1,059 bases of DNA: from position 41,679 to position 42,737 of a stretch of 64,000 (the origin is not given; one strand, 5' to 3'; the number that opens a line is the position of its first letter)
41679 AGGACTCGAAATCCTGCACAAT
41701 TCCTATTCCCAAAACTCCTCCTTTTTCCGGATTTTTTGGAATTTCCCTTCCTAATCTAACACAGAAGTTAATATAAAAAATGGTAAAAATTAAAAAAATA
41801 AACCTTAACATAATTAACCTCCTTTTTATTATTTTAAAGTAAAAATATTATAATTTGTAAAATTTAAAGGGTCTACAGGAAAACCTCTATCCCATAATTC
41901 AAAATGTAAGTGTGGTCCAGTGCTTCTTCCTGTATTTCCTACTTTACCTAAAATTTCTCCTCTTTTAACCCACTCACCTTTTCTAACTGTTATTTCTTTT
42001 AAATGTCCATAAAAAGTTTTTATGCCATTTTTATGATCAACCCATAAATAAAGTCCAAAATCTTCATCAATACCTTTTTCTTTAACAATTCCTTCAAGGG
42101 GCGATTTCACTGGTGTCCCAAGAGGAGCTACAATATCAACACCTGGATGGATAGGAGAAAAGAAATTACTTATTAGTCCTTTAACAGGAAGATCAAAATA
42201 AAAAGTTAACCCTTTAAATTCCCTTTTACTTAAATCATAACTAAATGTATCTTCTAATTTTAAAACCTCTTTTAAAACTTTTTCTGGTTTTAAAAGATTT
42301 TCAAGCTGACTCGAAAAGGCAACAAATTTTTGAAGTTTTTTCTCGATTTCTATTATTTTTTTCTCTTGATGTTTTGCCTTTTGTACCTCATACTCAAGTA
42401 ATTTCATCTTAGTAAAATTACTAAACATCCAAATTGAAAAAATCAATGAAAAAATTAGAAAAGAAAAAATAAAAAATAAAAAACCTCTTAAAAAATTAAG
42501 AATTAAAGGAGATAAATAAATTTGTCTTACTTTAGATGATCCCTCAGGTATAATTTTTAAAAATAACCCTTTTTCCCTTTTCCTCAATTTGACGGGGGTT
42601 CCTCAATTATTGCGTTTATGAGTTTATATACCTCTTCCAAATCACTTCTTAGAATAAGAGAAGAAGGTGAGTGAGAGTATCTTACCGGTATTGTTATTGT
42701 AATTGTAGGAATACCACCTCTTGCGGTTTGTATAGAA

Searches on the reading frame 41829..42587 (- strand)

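Call 53: search_protein_families(library=pfam, proteins=[window:41829-42587:-], max_evalue=0.00001)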
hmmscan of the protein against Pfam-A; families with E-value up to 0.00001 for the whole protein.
window:41829-42587:- (252 aa): 1 family
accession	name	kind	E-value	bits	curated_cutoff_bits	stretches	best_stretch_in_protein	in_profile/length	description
PF01551.29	Peptidase_M23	-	9.8e-31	106.3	28.7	1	146-240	2-96/96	Peptidase family M23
